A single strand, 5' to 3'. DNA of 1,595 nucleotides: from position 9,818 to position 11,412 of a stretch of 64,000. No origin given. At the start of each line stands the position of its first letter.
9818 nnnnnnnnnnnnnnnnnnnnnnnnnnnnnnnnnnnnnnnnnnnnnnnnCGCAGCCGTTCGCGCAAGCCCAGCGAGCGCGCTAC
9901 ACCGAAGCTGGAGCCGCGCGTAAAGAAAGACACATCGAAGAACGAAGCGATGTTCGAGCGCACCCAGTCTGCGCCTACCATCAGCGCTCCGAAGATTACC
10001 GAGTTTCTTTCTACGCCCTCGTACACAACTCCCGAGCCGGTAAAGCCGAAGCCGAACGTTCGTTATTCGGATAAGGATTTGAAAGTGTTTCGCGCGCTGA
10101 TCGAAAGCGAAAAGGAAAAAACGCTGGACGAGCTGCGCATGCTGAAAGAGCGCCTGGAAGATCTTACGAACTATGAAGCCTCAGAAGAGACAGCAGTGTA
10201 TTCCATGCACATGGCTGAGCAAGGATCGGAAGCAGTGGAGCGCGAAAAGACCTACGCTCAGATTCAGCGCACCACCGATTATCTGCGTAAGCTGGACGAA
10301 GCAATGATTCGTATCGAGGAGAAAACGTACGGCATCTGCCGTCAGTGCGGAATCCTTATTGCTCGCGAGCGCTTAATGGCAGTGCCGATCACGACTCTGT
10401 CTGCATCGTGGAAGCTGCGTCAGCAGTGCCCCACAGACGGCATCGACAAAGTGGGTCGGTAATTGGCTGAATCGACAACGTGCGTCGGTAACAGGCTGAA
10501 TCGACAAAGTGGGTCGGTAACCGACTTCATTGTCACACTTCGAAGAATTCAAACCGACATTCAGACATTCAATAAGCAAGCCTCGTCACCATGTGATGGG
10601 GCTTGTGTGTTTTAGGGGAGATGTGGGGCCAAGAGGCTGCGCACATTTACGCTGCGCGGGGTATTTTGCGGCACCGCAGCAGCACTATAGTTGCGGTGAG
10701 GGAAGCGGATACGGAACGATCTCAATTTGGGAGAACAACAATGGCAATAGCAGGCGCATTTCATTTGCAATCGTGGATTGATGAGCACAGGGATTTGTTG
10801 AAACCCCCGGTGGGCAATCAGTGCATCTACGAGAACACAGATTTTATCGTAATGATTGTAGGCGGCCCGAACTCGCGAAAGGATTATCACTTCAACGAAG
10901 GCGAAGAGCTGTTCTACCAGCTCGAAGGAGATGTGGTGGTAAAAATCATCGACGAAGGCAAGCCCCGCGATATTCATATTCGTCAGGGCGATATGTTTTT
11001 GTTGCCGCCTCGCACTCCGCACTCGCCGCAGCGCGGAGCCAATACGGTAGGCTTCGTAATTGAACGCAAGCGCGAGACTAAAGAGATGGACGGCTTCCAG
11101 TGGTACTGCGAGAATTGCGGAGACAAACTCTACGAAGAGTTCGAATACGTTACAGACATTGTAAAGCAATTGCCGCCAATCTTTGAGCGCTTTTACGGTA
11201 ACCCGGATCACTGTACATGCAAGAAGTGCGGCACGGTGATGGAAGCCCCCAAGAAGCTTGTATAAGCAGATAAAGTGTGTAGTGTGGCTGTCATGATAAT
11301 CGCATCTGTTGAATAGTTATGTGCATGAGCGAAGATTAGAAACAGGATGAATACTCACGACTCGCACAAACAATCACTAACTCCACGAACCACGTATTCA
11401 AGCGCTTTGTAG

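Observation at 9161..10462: Histone-H1-like lysine/alanine-rich domain fused to a degenerate DksA/TraR module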

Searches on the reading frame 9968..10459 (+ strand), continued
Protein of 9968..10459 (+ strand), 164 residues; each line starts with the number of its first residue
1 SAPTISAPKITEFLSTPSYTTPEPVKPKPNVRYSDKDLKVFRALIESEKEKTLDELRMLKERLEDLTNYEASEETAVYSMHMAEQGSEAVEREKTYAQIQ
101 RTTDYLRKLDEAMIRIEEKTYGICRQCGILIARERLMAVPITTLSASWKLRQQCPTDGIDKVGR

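Call 21: find_related_loci(query=A1, collection=genome_contigs, flank=3000)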
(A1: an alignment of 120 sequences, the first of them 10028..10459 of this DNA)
Query A1 (144 aa) in genome_contigs; peptide patterns used: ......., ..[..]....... (x = any residue, [..] = any of these).
599 stretches matched a pattern (row limit reached: there are more); 550 encode a relative of the query (tblastn E <= 1e-3); the best 80 are kept; 80 distinct loci.
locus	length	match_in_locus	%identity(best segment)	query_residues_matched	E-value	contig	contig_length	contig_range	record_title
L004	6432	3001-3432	99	1-144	7e-99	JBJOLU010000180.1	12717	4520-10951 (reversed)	MAG: Bacteroidota bacterium isolate tombigeeriver_2019_sw_WHONDRS-S19S_0020_B_bin.46 scaffold_1496251, whole genome shot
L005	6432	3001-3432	93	1-144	2e-94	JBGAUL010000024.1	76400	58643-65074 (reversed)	MAG: Chlorobiota bacterium isolate MAG_AAO_H125.58 AAOH125-58_opera_contig_1099, whole genome shotgun sequence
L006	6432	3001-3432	92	1-144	3e-91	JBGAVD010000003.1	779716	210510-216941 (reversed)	MAG: Chlorobiota bacterium isolate MAG_MBR_H10.82 MBRH10-82_opera_contig_27, whole genome shotgun sequence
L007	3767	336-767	86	1-144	2e-85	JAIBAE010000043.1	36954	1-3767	MAG: Bacteroidota bacterium isolate SSF3 NODE_20537_length_36954_cov_7.005838, whole genome shotgun sequence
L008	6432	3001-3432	83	1-144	4e-81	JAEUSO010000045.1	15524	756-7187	MAG: Candidatus Kapaibacterium sp. isolate new MAG-305 NODE_45_length_15524_cov_3.756781, whole genome shotgun sequence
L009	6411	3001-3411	81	7-143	2e-74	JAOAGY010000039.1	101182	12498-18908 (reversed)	MAG: Chlorobiota bacterium isolate SKW43 k141_67503, whole genome shotgun sequence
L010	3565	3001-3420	78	3-143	3e-73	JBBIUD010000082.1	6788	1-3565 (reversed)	MAG: Chlorobiota bacterium isolate PFF170222_bin_45 NODE_1610_length_6788_cov_2.56538, whole genome shotgun sequence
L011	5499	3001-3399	81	11-143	2e-73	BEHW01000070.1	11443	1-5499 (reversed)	Bacterium HR20 DNA, contig: NODE_1643_70, isolate: HRbin20, whole genome shotgun sequence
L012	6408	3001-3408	79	8-143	1e-72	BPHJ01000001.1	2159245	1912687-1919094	MAG: Candidatus Kapabacteria bacterium KatS3mg039 DNA, contig_576, whole genome shotgun sequence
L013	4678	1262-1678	75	4-142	2e-72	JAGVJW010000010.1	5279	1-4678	MAG: bacterium isolate SW_29 c_000000036234, whole genome shotgun sequence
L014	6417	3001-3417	74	4-142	6e-72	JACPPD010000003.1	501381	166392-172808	MAG: Ignavibacteria bacterium isolate NC_groundwater_618_Pr5_B-0.1um_48_51 alan_book_18_scaffold_5546, whole genome shot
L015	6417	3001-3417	69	4-142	3e-69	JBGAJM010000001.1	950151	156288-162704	MAG: Candidatus Kapaibacterium sp. isolate MAG_AAO_H10.30 AAOH10-30_opera_contig_15, whole genome shotgun sequence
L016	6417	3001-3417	69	4-142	3e-69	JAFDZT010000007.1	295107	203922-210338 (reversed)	MAG: Bacteroidetes bacterium isolate SZAS-90 BACT-TMP-14__7__length-295107, whole genome shotgun sequence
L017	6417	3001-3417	72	4-142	1e-68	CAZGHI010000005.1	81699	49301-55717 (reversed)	MAG TPA_asm: uncultured Hyphomicrobiales bacterium isolate SRP290908_co2_40 genome assembly, contig: NODE_308_length_816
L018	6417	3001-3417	73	4-142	3e-68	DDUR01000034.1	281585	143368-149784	MAG TPA_asm: Ignavibacteria bacterium UBA2333 UBA2333_contig_942, whole genome shotgun sequence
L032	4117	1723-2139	70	2-142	1e-64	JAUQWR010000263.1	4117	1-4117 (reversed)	MAG: Candidatus Kapaibacterium sp. isolate BIN8 contig_105430, whole genome shotgun sequence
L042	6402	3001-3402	66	9-142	6e-64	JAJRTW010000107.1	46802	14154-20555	MAG: Bacteroidetes bacterium isolate Dive96_bin10.128 k141_1959826, whole genome shotgun sequence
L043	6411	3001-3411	68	4-142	8e-64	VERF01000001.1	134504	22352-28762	MAG: Candidatus Kapaibacterium sp. isolate ZLKRG33 NODE_34_length_134504_cov_9.064103, whole genome shotgun sequence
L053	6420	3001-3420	64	5-144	2e-62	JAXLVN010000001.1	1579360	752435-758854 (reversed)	MAG: Candidatus Kapaibacterium sp. isolate STL-BAC57 C1.230.fa-1, whole genome shotgun sequence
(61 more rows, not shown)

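Call 25: predict_structure(alignment_id=A1)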
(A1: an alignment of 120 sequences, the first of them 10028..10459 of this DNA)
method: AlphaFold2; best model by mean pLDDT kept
length: 144 residues; sequences in the alignment: 120
mean_pLDDT: 84.8   pTM: 0.73
mean pLDDT of the five models: 84.8, 84.5, 83.7, 83.0, 82.3
residues with pLDDT >= 90: 81; 70-90: 36; 50-70: 25; < 50: 2
segments of 3 or more residues with pLDDT < 50: none
pLDDT, mean of each block of 10 residues (from residue 1): 56 92 97 97 87 59 74 95 97 95 88 92 88 77 65
secondary structure, 60 per line:
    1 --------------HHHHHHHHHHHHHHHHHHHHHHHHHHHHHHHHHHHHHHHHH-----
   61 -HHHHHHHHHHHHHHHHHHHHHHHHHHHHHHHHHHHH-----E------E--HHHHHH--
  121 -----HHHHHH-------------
elements in order: H15-55 H62-97 H113-118 H126-131

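Call 28: fold_search(model_id=the predicted structure, library=pdb)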
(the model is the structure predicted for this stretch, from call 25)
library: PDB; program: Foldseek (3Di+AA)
matches with E <= 10: 395; with E <= 0.001: 3
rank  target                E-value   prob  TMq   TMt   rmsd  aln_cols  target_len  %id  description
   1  4ijj_A                6.8e-05  1.00  0.66  0.73   2.9       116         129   25  Structure of transcription factor DksA2 from Pseudomonas aeruginosa (released 2013-02-27)
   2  4ijj_B                1.8e-04  1.00  0.69  0.76   2.4       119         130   24  Structure of transcription factor DksA2 from Pseudomonas aeruginosa (released 2013-02-27)
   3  1tjl_A                2.7e-04  1.00  0.64  0.64   7.2       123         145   22  Crystal structure of transcription factor DksA from E. coli (released 2004-09-07)
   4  5vsw_M                2.8e-03  1.00  0.59  0.61   7.6       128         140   23  X-ray crystal structure of Escherichia coli RNA polymerase and DksA/ppGpp complex (released 2017-06-14)
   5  7khi_M                4.3e-03  1.00  0.58  0.59   8.4       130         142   20  Escherichia coli RNA polymerase and rrnBP1 promoter complex with DksA/ppGpp (released 2020-10-28)
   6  6ptg_A                2.1e-02  0.98  0.29  0.46  12.6        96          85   27  Structure of RNA polymerase binding protein and transcriptional regulator Dks from Chlamydia trachomatis L2 (LGV434) (released 2019-07-24)
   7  6ptg_B                3.2e-02  0.97  0.29  0.46  12.4        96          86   27  Structure of RNA polymerase binding protein and transcriptional regulator Dks from Chlamydia trachomatis L2 (LGV434) (released 2019-07-24)
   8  2kq9_MODEL_1_A        1.2e-01  0.82  0.32  0.40  12.0       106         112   27  Solution structure of DnaK suppressor protein from Agrobacterium tumefaciens C58. Northeast Structural Genomic (released 2009-11-17)
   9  9dh5                  4.8e-01  0.54  0.31  0.03   6.1        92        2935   23  State-1 of the motor domain from full-length human dynein-1 in 5mM AMPPNP with 5mM Mg2+ (released 2025-04-23)
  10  9e0w_A                5.7e-01  0.33  0.36  0.03  18.1       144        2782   17  Cryo-EM structure of human cytoplasmic dynein-1 bound to LIS1 in the presence of ATP (released 2025-07-09)
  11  2gd5_A                5.7e-01  0.23  0.31  0.32   9.1       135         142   12  Structural basis for budding by the ESCRTIII factor CHMP3 (released 2006-06-13)
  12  9dh7                  6.1e-01  0.51  0.31  0.03   5.9        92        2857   22  State-4 of the motor domain from full-length human dynein-1 in 5mM AMPPNP with 5mM Mg2+ (released 2025-04-23)
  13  2gd5_B                7.2e-01  0.23  0.31  0.30  10.6       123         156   13  Structural basis for budding by the ESCRTIII factor CHMP3 (released 2006-06-13)
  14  3frv                  8.6e-01  0.20  0.31  0.33  10.6       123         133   13  Structure of Human CHMP3 (residues 1-150) (released 2009-06-30)
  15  2gd5_D                8.6e-01  0.16  0.27  0.24  11.8       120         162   15  Structural basis for budding by the ESCRTIII factor CHMP3 (released 2006-06-13)
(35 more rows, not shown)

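Call 45: search_protein_representatives(protein=window:10028-10459:+)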
Query: 144 residues. Proteins with E-value up to 0.001 (for the whole library): 4164; up to 1e-10: 498; up to 1e-30: 52. The best 150 are listed.
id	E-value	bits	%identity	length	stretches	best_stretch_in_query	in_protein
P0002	6.3e-83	291.8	93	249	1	1-144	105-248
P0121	1.9e-71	254.7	81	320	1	2-144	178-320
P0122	1.2e-70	252.0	82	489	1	3-144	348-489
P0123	7.9e-65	233.3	78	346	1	6-143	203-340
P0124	1.9e-57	209.4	69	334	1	6-142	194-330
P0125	1.2e-56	206.8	65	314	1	2-142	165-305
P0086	3.2e-56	205.4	66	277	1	3-144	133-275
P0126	4.8e-56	204.8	64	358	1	3-142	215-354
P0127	2.6e-55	202.5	66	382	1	5-142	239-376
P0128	5.2e-55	201.5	66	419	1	3-142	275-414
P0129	6.9e-55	201.1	64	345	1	5-142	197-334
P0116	1.1e-54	200.5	65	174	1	11-142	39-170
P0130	1.8e-54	199.7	65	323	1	7-142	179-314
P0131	2.7e-54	199.2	67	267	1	8-142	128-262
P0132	5.7e-54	198.1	65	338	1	4-142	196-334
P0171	1.8e-28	115.7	47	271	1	3-129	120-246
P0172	3.4e-28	114.7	47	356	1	13-130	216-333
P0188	4.0e-21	91.9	41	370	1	11-131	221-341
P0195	2.9e-20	89.1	42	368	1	3-128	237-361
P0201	2.7e-19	85.9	42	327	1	10-133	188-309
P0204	3.7e-19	85.5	43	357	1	6-133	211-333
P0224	2.6e-16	76.3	40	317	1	5-130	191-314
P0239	1.5e-15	73.9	40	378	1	6-136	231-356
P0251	2.6e-15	73.1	43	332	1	9-124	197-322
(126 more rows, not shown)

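Call 47: list_cluster_members(proteins=[P0172, P0171, P0204, P0239, P0195, P0224, P0188, P0251, P0122, P0201])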
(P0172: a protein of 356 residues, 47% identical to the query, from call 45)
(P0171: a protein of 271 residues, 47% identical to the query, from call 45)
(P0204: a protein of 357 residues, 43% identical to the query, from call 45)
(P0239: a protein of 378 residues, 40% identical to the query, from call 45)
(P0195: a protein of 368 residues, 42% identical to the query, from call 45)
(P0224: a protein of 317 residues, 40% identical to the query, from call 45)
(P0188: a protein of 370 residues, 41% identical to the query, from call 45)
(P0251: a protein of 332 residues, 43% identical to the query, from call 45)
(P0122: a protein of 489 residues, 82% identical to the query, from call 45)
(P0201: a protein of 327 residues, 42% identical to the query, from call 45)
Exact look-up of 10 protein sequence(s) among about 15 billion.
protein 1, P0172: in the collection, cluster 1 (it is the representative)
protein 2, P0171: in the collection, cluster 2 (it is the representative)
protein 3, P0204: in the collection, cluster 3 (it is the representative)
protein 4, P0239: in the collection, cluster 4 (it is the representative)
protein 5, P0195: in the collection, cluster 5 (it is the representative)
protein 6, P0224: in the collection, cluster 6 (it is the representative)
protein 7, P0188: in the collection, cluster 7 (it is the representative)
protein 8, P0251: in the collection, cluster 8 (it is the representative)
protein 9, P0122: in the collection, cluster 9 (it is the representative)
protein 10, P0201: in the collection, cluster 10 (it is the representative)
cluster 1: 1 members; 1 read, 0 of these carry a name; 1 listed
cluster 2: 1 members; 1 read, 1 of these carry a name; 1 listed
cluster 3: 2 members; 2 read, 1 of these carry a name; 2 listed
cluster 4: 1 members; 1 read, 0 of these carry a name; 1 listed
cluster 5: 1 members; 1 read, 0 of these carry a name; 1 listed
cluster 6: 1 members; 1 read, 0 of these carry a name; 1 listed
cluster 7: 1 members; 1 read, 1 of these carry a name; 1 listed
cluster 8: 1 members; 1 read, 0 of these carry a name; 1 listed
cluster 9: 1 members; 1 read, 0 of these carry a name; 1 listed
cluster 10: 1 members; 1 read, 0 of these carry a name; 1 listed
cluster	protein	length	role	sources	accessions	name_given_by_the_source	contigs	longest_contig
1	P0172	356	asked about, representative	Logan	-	-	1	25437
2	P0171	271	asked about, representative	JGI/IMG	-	RNA polymerase-binding transcription factor DksA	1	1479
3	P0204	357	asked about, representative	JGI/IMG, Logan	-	RNA polymerase-binding transcription factor DksA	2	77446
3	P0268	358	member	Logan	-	-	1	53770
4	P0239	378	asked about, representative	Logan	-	-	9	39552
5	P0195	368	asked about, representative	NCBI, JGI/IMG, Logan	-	-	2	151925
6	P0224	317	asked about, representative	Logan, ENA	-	-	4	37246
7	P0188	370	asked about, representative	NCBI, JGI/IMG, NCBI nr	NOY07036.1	MAG: hypothetical protein GXO82_10495 [Chlorobi bacterium] | hypothetical protein [Chlorobiota bacterium]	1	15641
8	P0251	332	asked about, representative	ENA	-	-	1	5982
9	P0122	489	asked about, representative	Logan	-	-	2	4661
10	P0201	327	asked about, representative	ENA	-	-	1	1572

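Call 50: search_protein_families(library=pfam, proteins=[P0106], max_evalue=0.01)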
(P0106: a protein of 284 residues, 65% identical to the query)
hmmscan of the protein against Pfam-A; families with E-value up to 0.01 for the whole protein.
P0106 (284 aa): 3 families
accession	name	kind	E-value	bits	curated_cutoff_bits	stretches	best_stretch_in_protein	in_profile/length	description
PF04760.21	IF2_N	-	2.5e-12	46.8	25.3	1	3-51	2-50/53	Translation initiation factor IF-2, N-terminal region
PF01258.23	zf-dskA_traR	-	0.00033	21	24.9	1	237-262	2-27/36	Prokaryotic dksA/traR C4-type zinc finger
PF07382.16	HC2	-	0.0022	18.6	40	1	57-127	86-160/194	Histone H1-like nucleoprotein HC2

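Call 64: search_protein_families(library=pfam, proteins=[L053:28-2898:+, L032:2254-3021:+, L042:4698-6080:+, L043:5143-5991:-, L018:5764-6384:+], max_evalue=0.001)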
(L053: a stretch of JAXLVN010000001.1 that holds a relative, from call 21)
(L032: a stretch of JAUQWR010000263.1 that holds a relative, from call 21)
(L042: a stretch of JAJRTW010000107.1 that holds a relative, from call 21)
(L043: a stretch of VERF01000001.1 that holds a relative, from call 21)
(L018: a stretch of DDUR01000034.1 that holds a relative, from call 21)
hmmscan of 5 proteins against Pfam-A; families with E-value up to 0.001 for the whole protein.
L053:28-2898:+ (957 aa): 6 families
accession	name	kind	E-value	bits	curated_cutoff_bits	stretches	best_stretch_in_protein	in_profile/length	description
PF00133.28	tRNA-synt_1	-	1.3e-83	281.6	22.7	1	11-536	114-403/414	tRNA synthetases class I (I, L, M and V)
PF19302.4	DUF5915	-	1.8e-59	201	27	1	763-957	1-195/195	Domain of unknown function (DUF5915)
PF08264.19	Anticodon_1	-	5.9e-33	114.3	25.1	1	596-745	1-146/148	Anticodon-binding domain of tRNA ligase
PF09334.17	tRNA-synt_1g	-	2.9e-13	49.8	20.1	1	493-567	313-386/391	tRNA synthetases class I (M)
PF01921.24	tRNA-synt_1f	-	3.1e-07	30.1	27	1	468-556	241-329/360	tRNA synthetases class I (K)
PF01406.26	tRNA-synt_1e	-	0.00042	20.2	27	0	485-539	231-284/301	tRNA synthetases class I (C) catalytic domain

L032:2254-3021:+ (256 aa): 1 family
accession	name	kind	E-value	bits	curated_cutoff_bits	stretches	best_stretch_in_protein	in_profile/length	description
PF01252.23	Peptidase_A8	-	3e-34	118.7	25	1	17-179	3-138/142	Signal peptidase (SPase) II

L042:4698-6080:+ (461 aa): 3 families
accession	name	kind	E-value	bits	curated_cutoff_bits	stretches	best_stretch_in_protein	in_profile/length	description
PF00849.27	PseudoU_synth_2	-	1.4e-30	107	26.8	1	174-381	2-151/152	RNA pseudouridylate synthase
PF01479.30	S4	-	1.2e-08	34.9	22.8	1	100-146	1-48/48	S4 domain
PF13275.11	S4_2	-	0.00085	19.6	24.6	0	119-147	27-56/65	S4 domain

L043:5143-5991:- (283 aa): 1 family
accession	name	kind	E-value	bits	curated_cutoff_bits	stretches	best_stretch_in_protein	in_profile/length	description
PF00912.28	Transgly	-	4.2e-43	147.3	27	1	110-277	13-177/178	Transglycosylase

L018:5764-6384:+ (207 aa): 14 families
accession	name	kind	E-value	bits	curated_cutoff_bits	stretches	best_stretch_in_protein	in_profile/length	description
PF01037.27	AsnC_trans_reg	-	1.2e-17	64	25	1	128-197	3-73/73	Lrp/AsnC ligand binding domain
PF13412.12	HTH_24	-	1e-16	60.6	21.9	1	61-107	2-48/48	Winged helix-turn-helix DNA-binding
PF13404.12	HTH_AsnC-type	-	3.9e-13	49.4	27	1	62-101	3-42/42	AsnC-type helix-turn-helix domain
PF12840.13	HTH_20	-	4.6e-08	33.3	27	1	65-104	7-46/51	Helix-turn-helix domain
PF01022.26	HTH_5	-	3.1e-07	30.6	22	1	65-104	5-43/47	Bacterial regulatory protein, arsR family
PF01047.28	MarR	-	4.8e-07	30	24.6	1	67-109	8-50/59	MarR family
PF25212.1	HVO_A0114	-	6e-07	29.6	27.6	1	48-106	8-66/84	HVO_A0114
PF12802.13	MarR_2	-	2.6e-05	24.7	27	1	64-106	7-50/61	MarR family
PF09339.16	HTH_IclR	-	5.7e-05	23.3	22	1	67-107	8-49/52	IclR helix-turn-helix domain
PF13545.12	HTH_Crp_2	-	9.1e-05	22.8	27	1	75-107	21-53/70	Crp-like helix-turn-helix domain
PF01325.25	Fe_dep_repress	-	0.00011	22.7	26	1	65-104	11-50/60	Iron dependent repressor, N-terminal DNA binding domain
PF08279.18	HTH_11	-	0.00013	22.2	25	1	65-104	3-43/55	HTH domain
PF13384.12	HTH_23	-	0.00019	21.6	24.6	1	66-104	9-45/50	Homeodomain-like domain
PF24034.1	DUF7343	-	0.00046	20.4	27.6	1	62-107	4-49/62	Domain of unknown function (DUF7343)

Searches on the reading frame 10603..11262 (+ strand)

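Call 50: search_protein_families(library=pfam, proteins=[window:10603-11262:+], max_evalue=0.01)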
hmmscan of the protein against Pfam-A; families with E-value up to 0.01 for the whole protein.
window:10603-11262:+ (220 aa): 5 families
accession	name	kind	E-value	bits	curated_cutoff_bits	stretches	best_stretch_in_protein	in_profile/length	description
PF06052.18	3-HAO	-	1.2e-62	210.4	25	1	52-198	6-151/151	3-hydroxyanthranilic acid dioxygenase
PF07883.17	Cupin_2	-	2.7e-07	30.6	27.2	1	91-142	9-56/70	Cupin domain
PF02311.25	AraC_binding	-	9.9e-05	22.5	21.1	1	81-145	4-64/135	AraC-like ligand binding domain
PF05899.18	Cupin_3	-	0.0003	20.8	23.5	1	91-147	17-64/74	EutQ-like cupin domain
PF00190.28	Cupin_1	-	0.001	19.1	22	1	82-141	35-98/151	Cupin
